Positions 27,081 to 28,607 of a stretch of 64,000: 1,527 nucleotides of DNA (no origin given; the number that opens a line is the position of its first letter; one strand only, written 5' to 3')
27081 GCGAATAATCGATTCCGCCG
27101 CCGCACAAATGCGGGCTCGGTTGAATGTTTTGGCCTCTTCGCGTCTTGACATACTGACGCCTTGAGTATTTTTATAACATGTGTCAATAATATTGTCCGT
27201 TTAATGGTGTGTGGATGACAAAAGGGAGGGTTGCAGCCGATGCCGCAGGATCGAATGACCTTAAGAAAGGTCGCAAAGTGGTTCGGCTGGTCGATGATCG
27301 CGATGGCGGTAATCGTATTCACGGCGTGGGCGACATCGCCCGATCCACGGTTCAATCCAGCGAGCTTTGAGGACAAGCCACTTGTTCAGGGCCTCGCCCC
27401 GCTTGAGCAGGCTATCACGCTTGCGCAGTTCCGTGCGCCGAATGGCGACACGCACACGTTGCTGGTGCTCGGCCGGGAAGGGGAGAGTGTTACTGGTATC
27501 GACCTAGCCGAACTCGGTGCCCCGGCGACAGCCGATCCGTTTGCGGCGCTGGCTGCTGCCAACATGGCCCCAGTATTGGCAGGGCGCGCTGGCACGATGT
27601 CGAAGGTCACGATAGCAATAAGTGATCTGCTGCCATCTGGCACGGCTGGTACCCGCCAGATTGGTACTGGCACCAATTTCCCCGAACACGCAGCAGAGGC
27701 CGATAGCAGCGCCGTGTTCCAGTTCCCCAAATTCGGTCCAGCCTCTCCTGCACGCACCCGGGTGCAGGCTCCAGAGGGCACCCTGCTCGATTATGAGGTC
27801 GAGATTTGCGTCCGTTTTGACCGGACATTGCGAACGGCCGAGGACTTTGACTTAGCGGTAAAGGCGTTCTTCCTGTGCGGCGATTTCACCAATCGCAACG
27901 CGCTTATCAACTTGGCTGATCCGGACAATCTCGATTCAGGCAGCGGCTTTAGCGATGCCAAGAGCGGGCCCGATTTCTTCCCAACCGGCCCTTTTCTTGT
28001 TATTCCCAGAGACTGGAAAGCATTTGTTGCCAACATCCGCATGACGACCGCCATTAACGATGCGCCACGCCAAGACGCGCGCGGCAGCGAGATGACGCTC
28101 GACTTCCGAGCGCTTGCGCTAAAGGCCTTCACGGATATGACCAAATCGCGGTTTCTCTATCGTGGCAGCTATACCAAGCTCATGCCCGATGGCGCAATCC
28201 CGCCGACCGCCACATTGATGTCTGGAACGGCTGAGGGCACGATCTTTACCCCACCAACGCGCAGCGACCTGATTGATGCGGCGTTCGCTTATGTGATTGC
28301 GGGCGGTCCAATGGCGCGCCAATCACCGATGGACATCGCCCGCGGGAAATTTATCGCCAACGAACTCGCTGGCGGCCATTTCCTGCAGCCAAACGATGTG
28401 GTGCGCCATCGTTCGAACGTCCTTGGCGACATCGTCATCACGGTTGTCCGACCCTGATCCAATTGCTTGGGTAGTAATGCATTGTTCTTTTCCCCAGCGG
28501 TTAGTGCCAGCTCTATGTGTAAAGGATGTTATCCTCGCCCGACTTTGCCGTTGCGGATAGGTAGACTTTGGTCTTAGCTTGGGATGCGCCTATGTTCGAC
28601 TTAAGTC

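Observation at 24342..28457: Candidate undescribed polyphenol/polyketide catabolic module: TetR, PhlG-like hydrolase, BBE-type oxidase and FAH-family hydrolase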

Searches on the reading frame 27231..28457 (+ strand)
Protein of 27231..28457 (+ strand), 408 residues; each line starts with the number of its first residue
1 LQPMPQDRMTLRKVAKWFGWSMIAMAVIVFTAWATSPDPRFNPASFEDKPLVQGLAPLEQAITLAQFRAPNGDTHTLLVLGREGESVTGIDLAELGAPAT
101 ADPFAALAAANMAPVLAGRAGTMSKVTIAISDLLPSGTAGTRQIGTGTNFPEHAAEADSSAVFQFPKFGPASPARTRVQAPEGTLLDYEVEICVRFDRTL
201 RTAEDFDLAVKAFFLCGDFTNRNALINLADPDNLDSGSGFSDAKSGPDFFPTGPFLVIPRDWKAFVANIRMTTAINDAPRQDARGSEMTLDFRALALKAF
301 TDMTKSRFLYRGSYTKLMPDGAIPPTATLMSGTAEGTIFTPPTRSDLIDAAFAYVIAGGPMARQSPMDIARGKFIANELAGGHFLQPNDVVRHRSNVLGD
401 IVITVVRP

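Call 4: search_protein_families(library=pfam, proteins=[window:27231-28457:+], max_evalue=0.01)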
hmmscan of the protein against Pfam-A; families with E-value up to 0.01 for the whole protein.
window:27231-28457:+ (408 aa): 1 family
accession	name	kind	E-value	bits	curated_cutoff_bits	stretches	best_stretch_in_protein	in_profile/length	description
PF01557.24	FAA_hydrolase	-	3.5e-14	53.4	23.9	1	144-303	3-169/214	Fumarylacetoacetate (FAA) hydrolase C-terminal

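Call 5: search_protein_families(library=ncbifam, proteins=[window:27231-28457:+], max_evalue=0.01)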
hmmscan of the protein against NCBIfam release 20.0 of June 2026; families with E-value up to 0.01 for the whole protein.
window:27231-28457:+ (408 aa): 1 family
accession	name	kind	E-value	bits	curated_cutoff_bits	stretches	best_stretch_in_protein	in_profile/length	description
NF042414.1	CLC_0170_fam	subfamily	0.0049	16.8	30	1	9-32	30-53/56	CLC_0170 family protein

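Call 8: search_solved_structures(query=window:27231-28457:+, max_evalue=0.01, show_alignments=2)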
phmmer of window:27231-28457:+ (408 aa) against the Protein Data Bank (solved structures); distinct sequences matched with E-value up to 0.01: 0.

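Call 38: find_homologous_proteins(query=window:27240-28457:+, max_evalue=0.00001)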
Query window:27240-28457:+ (405 aa): 593 proteins with E <= 0.00001 among 8000 candidates; the best 120 are listed.
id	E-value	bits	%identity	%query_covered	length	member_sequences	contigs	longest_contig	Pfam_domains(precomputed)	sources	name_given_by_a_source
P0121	5.0e-251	850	94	100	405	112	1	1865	PF01557.24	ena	-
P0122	1.3e-250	849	94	100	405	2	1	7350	PF01557.24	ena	-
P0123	3.0e-250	848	93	100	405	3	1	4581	PF01557.24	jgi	-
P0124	3.3e-250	848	93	100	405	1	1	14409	PF01557.24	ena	-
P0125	8.5e-250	846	93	100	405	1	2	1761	PF01557.24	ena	-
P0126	1.6e-249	846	93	100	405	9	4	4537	PF01557.24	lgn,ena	-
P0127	2.6e-249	845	93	100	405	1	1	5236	PF01557.24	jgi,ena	-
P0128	2.9e-249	845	93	100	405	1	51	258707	PF01557.24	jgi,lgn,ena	jgi:2-keto-4-pentenoate hydratase/2-oxohepta-3-ene-1,7-dioic acid hydratase in catechol pathway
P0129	3.3e-249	844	93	100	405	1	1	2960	PF01557.24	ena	-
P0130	3.9e-249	844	93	100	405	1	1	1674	PF01557.24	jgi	-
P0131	5.7e-249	844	93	100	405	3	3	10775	PF01557.24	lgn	-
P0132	8.1e-249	843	93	100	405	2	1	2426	PF01557.24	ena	-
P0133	8.9e-249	843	93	100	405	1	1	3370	PF01557.24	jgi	-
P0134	1.1e-248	843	93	100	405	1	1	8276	PF01557.24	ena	-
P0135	2.8e-248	841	93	100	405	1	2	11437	PF01557.24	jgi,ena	-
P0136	5.1e-248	841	93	100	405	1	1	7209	PF01557.24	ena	-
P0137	1.4e-247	839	93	100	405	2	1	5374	PF01557.24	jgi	-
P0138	2.1e-243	825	91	100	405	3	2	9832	PF01557.24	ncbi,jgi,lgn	jgi:2-keto-4-pentenoate hydratase/2-oxohepta-3-ene-1,7-dioic acid hydratase in catechol pathway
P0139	4.6e-238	808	89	100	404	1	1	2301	PF01557.24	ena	-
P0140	1.4e-232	790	89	100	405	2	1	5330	PF01557.24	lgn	-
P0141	8.6e-219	744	88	93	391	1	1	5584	PF01557.24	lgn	-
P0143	3.9e-215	732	81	100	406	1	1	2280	PF01557.24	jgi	jgi:2-keto-4-pentenoate hydratase/2-oxohepta-3-ene-1,7-dioic acid hydratase in catechol pathway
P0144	1.1e-210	718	81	99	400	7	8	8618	PF01557.24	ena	-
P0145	2.9e-210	716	80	100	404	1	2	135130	PF01557.24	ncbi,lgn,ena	-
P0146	4.1e-210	716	80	100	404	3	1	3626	PF01557.24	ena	-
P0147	5.5e-208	709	80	99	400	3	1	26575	PF01557.24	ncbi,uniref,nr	ncbi:MAG: fumarylacetoacetate hydrolase family protein [Erythrobacter sp.]|uniref:fumarylacetoacetat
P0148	1.3e-207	708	80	99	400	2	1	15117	PF01557.24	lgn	-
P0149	5.5e-205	699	80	99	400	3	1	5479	PF01557.24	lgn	-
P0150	7.6e-203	692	82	92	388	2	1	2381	PF01557.24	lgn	-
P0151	1.8e-202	691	80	97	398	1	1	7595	PF01557.24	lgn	-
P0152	3.5e-192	657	74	100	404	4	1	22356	PF01557.24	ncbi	-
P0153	2.4e-189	647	92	78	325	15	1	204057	PF01557.24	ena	-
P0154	9.6e-187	639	70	100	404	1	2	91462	PF01557.24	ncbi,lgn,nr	ncbi:MAG: hypothetical protein GC147_06145 [Porphyrobacter sp.]|nr:hypothetical protein [Porphyrobac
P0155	5.6e-186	636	70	100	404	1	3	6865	PF01557.24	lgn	-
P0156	8.2e-186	636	74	97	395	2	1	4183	PF01557.24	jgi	jgi:2-keto-4-pentenoate hydratase/2-oxohepta-3-ene-1,7-dioic acid hydratase in catechol pathway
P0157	6.1e-185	633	73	95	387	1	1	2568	PF01557.24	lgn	-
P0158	1.7e-184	631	71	99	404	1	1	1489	PF01557.24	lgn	-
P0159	5.3e-182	623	69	100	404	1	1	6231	PF01557.24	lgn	-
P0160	1.6e-178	612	70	97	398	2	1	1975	PF01557.24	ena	-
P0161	2.9e-174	598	67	98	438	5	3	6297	PF01557.24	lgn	-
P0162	1.1e-173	596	68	98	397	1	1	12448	PF01557.24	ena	-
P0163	7.4e-172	590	65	98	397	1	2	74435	PF01557.24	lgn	-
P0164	1.5e-171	589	70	93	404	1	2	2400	PF01557.24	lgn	-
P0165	2.1e-171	588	70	93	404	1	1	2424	PF01557.24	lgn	-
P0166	2.2e-171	588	65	97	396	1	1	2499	PF01557.24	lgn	-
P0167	9.1e-171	586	66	98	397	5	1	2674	PF01557.24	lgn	-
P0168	1.1e-170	586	65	98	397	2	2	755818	PF01557.24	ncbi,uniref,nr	ncbi:fumarylacetoacetate hydrolase family protein [Microbulbifer agarilyticus]|uniref:fumarylacetoac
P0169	1.5e-170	586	65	99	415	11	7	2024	PF01557.24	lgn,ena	-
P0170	4.5e-170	584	66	99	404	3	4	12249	PF01557.24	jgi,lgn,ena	-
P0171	4.5e-170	584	65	98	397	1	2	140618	PF01557.24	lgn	-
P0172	5.8e-170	584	67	97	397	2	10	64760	PF01557.24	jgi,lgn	jgi:2-keto-4-pentenoate hydratase/2-oxohepta-3-ene-1,7-dioic acid hydratase in catechol pathway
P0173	1.7e-169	582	66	98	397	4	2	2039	PF01557.24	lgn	-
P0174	2.1e-169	582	65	97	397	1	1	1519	PF01557.24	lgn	-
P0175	1.2e-168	579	66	97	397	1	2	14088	PF01557.24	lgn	-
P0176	3.2e-168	578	66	98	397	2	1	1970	PF01557.24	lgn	-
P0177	5.0e-168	577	67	92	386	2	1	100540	PF01557.24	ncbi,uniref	ncbi:fumarylacetoacetate hydrolase family protein [Sphingorhabdus lacus]|uniref:fumarylacetoacetate 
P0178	9.9e-168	576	64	99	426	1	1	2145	PF01557.24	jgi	-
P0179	1.6e-167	576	64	98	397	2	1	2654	PF01557.24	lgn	-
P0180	1.7e-167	575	69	93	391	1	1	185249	PF01557.24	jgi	jgi:2-keto-4-pentenoate hydratase/2-oxohepta-3-ene-1,7-dioic acid hydratase in catechol pathway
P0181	2.0e-167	575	64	98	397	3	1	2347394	PF01557.24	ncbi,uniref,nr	ncbi:fumarylacetoacetate hydrolase family protein [uncultured Erythrobacter sp.]|uniref:fumarylaceto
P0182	2.9e-167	575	66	98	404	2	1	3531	PF01557.24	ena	-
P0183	4.5e-167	574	67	98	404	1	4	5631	PF01557.24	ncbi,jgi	jgi:2-keto-4-pentenoate hydratase/2-oxohepta-3-ene-1,7-dioic acid hydratase in catechol pathway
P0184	4.9e-167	574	69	93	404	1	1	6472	PF01557.24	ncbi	-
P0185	5.2e-167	574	65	98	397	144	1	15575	PF01557.24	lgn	-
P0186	5.6e-167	574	66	98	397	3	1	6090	PF01557.24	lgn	-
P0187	7.8e-167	573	63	98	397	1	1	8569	PF01557.24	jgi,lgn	jgi:2-keto-4-pentenoate hydratase/2-oxohepta-3-ene-1,7-dioic acid hydratase in catechol pathway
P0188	1.8e-166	572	67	97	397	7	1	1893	PF01557.24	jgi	jgi:2-keto-4-pentenoate hydratase/2-oxohepta-3-ene-1,7-dioic acid hydratase in catechol pathway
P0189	2.1e-166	572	65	98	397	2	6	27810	PF01557.24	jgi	jgi:2-keto-4-pentenoate hydratase/2-oxohepta-3-ene-1,7-dioic acid hydratase in catechol pathway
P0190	2.3e-166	572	69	92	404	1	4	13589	PF01557.24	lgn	-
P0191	2.7e-166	572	66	98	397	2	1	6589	PF01557.24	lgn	-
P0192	2.0e-165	569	65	98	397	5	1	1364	PF01557.24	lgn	-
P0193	2.5e-165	568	64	98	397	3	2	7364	PF01557.24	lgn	-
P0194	3.9e-165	568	64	97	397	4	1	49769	PF01557.24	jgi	-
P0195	5.3e-165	567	65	97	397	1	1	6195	PF01557.24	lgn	-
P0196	4.3e-164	564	65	94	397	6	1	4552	PF01557.24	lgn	-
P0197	2.8e-163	562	67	94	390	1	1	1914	PF01557.24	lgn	-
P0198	3.9e-163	561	64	96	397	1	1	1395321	PF01557.24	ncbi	-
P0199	1.6e-162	559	61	98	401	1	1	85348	PF01557.24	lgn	-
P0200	4.4e-162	558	66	92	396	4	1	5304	PF01557.24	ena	-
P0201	6.5e-162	557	66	93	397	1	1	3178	PF01557.24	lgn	-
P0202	9.5e-162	557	64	97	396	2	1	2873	PF01557.24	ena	-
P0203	1.5e-161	556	63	98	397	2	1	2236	PF01557.24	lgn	-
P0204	1.1e-160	553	64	94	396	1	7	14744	PF01557.24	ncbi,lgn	-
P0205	4.9e-160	551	62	98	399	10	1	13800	PF01557.24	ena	-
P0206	9.8e-159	547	64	98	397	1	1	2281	PF01557.24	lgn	-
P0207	1.7e-158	546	66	92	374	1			PF01557.24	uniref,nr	uniref:fumarylacetoacetate hydrolase family protein n=1 Tax=Parerythrobacter lutipelagi TaxID=196420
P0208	3.4e-158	545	62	98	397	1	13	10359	PF01557.24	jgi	jgi:2-keto-4-pentenoate hydratase/2-oxohepta-3-ene-1,7-dioic acid hydratase in catechol pathway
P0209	3.0e-157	542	61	98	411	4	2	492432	PF01557.24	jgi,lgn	jgi:2-keto-4-pentenoate hydratase/2-oxohepta-3-ene-1,7-dioic acid hydratase in catechol pathway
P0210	3.0e-157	542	62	98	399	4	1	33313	PF01557.24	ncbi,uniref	ncbi:fumarylacetoacetate hydrolase family protein [Parasphingorhabdus sp.]|uniref:fumarylacetoacetat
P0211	7.9e-157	540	63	98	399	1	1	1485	PF01557.24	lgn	-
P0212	1.4e-156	540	64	92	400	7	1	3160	PF01557.24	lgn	-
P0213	1.9e-156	539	62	97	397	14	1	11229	PF01557.24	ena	-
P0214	2.2e-156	539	64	98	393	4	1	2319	PF01557.24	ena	-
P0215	3.5e-156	538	62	96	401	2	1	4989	PF01557.24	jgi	jgi:2-keto-4-pentenoate hydratase/2-oxohepta-3-ene-1,7-dioic acid hydratase in catechol pathway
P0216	5.9e-156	537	61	97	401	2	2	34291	PF01557.24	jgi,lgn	-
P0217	9.0e-156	537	63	97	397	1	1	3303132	PF01557.24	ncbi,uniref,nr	ncbi:fumarylacetoacetate hydrolase family protein [Erythrobacter sp.]|uniref:fumarylacetoacetate hyd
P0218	1.4e-155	536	61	98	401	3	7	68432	PF01557.24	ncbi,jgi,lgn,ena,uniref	ncbi:fumarylacetoacetate hydrolase family protein [Parasphingorhabdus sp.]|jgi:2-keto-4-pentenoate h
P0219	2.3e-155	536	62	92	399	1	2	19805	PF01557.24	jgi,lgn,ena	-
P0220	3.1e-155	535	61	98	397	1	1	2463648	PF01557.24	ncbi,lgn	ncbi:MAG: fumarylacetoacetate hydrolase family protein [Pseudomonadota bacterium]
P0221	9.8e-155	533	61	95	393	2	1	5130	PF01557.24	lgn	-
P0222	1.2e-154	533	63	92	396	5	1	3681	PF01557.24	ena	-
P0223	2.6e-154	532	63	95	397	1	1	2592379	PF01557.24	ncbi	-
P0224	4.5e-154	531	60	98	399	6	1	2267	PF01557.24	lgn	-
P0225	2.1e-153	529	61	97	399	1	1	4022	PF01557.24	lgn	-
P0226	3.9e-153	528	58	98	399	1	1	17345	PF01557.24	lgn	-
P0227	7.5e-153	527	63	93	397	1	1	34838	PF01557.24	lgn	-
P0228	1.2e-152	527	60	98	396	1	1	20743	PF01557.24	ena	-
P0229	1.5e-151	523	60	97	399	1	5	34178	PF01557.24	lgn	-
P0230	8.5e-151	520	58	98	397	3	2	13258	PF01557.24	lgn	-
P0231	2.9e-150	519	59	98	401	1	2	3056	PF01557.24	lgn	-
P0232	4.0e-150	518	59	97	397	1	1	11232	PF01557.24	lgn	-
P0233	4.1e-150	518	63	97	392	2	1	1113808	PF01557.24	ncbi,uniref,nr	ncbi:fumarylacetoacetate hydrolase family protein [Qipengyuania vesicularis]|uniref:fumarylacetoacet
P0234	5.4e-150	518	57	100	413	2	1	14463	PF01557.24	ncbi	-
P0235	2.0e-149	516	58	100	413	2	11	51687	PF01557.24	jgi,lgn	jgi:2-keto-4-pentenoate hydratase/2-oxohepta-3-ene-1,7-dioic acid hydratase in catechol pathway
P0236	2.2e-149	516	57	98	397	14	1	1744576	PF01557.24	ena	-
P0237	2.9e-149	515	58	98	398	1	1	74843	PF01557.24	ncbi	ncbi:MAG: hypothetical protein Pars2KO_31300 [Parasphingorhabdus sp.]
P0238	4.2e-149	515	61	95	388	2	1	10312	PF01557.24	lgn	-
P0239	5.2e-149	515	61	93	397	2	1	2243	PF01557.24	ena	-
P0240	5.6e-149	514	63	95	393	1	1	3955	PF01557.24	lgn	-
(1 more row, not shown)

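Call 39: find_encoding_contigs(protein=P0128, flank=8000, max_places=4)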
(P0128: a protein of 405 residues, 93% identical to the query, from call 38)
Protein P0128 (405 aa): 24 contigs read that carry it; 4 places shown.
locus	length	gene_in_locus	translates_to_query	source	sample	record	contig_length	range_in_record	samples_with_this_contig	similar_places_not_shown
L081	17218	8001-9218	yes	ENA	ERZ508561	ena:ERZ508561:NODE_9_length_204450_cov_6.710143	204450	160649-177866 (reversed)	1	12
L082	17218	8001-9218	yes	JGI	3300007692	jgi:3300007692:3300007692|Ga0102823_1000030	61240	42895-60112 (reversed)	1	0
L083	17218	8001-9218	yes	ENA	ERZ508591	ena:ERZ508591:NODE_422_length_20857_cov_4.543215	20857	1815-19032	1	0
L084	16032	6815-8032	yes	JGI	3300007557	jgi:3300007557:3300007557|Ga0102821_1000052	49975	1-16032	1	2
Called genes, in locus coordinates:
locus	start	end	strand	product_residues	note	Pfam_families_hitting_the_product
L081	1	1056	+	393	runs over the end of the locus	PF02515:CoA_transf_3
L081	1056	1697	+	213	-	PF00857:Isochorismatase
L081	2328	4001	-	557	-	PF04389:Peptidase_M28, PF01546:Peptidase_M20 (weak)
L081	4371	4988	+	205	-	PF02798:GST_N, PF13417:GST_N_3, PF13409:GST_N_2, PF00043:GST_C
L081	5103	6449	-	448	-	PF01565:FAD_binding_4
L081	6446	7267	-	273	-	PF18089:DAPG_hydrolase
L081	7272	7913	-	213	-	PF00440:TetR_N (weak)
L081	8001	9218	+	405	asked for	PF01557:FAA_hydrolase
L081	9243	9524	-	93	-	-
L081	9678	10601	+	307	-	PF00578:AhpC-TSA (weak), PF00085:Thioredoxin, PF13098:Thioredoxin_2 (weak), PF08534:Redoxin (weak), PF13905:Thioredoxin_8 (weak), PF14559:TPR_19, PF14561:TPR_20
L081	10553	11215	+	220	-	PF02190:LON_substr_bdg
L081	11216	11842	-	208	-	PF01914:MarC, PF01810:LysE (faint)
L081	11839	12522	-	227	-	-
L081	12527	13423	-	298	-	PF00763:THF_DHG_CYH, PF02882:THF_DHG_CYH_C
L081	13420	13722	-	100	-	PF02325:CCB3_YggT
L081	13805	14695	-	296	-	PF00696:AA_kinase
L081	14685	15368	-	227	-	PF20973:VUPS (weak), PF02592:Vut_1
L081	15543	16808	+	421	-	PF01773:Nucleos_tra2_N, PF07670:Gate, PF07662:Nucleos_tra2_C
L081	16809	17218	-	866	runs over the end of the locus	PF01624:MutS_I, PF05188:MutS_II, PF05192:MutS_III, PF05190:MutS_IV, PF00488:MutS_V, PF27441:MutS_C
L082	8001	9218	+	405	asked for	PF01557:FAA_hydrolase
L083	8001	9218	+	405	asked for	PF01557:FAA_hydrolase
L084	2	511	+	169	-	?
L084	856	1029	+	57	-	-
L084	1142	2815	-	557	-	PF04389:Peptidase_M28, PF01546:Peptidase_M20 (weak)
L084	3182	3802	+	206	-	PF02798:GST_N, PF13417:GST_N_3, PF13409:GST_N_2, PF00043:GST_C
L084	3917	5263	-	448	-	PF01565:FAD_binding_4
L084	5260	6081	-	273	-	PF18089:DAPG_hydrolase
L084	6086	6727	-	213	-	PF00440:TetR_N (weak)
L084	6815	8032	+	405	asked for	PF01557:FAA_hydrolase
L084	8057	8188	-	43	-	-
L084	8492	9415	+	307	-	PF00578:AhpC-TSA (weak), PF00085:Thioredoxin, PF13098:Thioredoxin_2 (weak), PF08534:Redoxin (weak), PF13905:Thioredoxin_8 (weak), PF14559:TPR_19, PF14561:TPR_20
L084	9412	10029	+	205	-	PF02190:LON_substr_bdg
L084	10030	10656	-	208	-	PF01914:MarC, PF01810:LysE (faint)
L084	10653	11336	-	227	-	-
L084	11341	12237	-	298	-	PF00763:THF_DHG_CYH, PF02882:THF_DHG_CYH_C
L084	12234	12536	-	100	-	PF02325:CCB3_YggT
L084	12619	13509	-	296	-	PF00696:AA_kinase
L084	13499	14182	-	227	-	PF20973:VUPS (weak), PF02592:Vut_1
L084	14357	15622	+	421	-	PF01773:Nucleos_tra2_N, PF07670:Gate, PF07662:Nucleos_tra2_C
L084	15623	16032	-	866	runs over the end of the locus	PF01624:MutS_I, PF05188:MutS_II, PF05192:MutS_III, PF05190:MutS_IV, PF00488:MutS_V, PF27441:MutS_C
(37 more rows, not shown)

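Call 40: find_encoding_contigs(protein=P0168, flank=6000, max_places=2)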
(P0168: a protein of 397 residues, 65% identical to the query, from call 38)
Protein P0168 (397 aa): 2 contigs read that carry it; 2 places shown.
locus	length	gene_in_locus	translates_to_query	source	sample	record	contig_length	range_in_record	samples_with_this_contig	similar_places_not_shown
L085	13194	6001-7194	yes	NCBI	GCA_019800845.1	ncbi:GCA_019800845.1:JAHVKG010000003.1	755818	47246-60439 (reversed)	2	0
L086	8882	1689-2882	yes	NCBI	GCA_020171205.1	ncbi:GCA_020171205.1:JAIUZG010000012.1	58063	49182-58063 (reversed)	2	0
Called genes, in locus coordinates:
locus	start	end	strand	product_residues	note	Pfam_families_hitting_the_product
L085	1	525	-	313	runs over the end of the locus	PF05982:Sbt_1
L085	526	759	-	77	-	-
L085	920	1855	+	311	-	PF00126:HTH_1, PF03466:LysR_substrate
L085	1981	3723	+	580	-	PF00890:FAD_binding_2 (weak), PF01266:DAO (faint), PF01593:Amino_oxidase, PF13450:NAD_binding_8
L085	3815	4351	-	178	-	PF13495:Phage_int_SAM_4, PF00589:Phage_integrase (weak)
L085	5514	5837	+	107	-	-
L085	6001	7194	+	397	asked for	PF01557:FAA_hydrolase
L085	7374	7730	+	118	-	PF07681:DoxX (weak), PF13564:DoxX_2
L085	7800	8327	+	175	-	-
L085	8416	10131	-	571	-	-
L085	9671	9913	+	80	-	-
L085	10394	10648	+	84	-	PF09932:DUF2164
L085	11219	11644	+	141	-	PF13442:Cytochrome_CBB3, PF00034:Cytochrom_C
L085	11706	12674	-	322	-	PF04955:HupE_UreJ (weak), PF13795:HupE_UreJ_2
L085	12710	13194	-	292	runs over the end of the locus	PF13145:Rotamase_2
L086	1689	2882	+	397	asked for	PF01557:FAA_hydrolase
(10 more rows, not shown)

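Call 41: find_encoding_contigs(protein=P0181, flank=6000, max_places=2)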
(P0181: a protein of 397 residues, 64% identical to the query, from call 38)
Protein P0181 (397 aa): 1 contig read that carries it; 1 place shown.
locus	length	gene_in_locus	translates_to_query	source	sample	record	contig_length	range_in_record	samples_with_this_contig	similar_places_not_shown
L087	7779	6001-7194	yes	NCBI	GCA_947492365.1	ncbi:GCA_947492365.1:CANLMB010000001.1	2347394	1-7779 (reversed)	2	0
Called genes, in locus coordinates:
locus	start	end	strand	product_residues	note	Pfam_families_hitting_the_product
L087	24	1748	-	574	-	PF00884:Sulfatase, PF01663:Phosphodiest (faint), PF16347:SGSH_C (faint)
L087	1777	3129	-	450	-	PF01565:FAD_binding_4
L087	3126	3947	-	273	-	PF18089:DAPG_hydrolase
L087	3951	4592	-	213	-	PF00440:TetR_N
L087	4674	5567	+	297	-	PF02798:GST_N, PF13409:GST_N_2, PF13417:GST_N_3, PF13410:GST_C_2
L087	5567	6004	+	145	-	PF20345:DUF6640 (weak)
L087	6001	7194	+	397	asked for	PF01557:FAA_hydrolase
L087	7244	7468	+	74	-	-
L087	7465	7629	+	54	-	-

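Call 58: predict_structure(alignment_id=A2)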
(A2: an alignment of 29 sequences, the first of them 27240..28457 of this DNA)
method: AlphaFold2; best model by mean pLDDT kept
length: 405 residues; sequences in the alignment: 29
mean_pLDDT: 73.9   pTM: 0.75
mean pLDDT of the five models: 73.9, 57.4, 56.0, 53.8, 47.3
residues with pLDDT >= 90: 98; 70-90: 167; 50-70: 78; < 50: 62
segments of 3 or more residues with pLDDT < 50: 36-41, 143-165, 223-245, 333-338
pLDDT, mean of each block of 10 residues (from residue 1): 63 82 80 52 67 92 94 95 94 94 95 89 93 68 44 34 51 73 71 91 94 70 42 35 60 94 87 77 70 77 56 71 73 52 75 83 71 71 82 89 79
secondary structure, 60 per line:
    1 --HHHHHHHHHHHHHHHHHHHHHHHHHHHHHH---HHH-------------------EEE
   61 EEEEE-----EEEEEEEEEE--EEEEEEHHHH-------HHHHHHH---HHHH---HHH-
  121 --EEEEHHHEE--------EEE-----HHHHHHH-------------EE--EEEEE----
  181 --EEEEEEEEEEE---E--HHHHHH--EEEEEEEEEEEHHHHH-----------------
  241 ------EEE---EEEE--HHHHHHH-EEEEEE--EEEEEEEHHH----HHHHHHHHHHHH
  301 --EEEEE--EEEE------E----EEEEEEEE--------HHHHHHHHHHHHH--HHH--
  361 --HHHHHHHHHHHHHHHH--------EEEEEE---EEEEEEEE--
elements in order: H3-32 E58-65 E71-80 E83-88 H89-92 H100-106 H110-113 E123-126 E140-142 H148-154 E172-176 E183-193 H200-205 E208-218 H219-223 E247-249 E253-256 H259-265 E267-272 E275-281 H289-300 E303-307 E310-313 E325-332 H341-353 H363-378 E387-392 E396-403
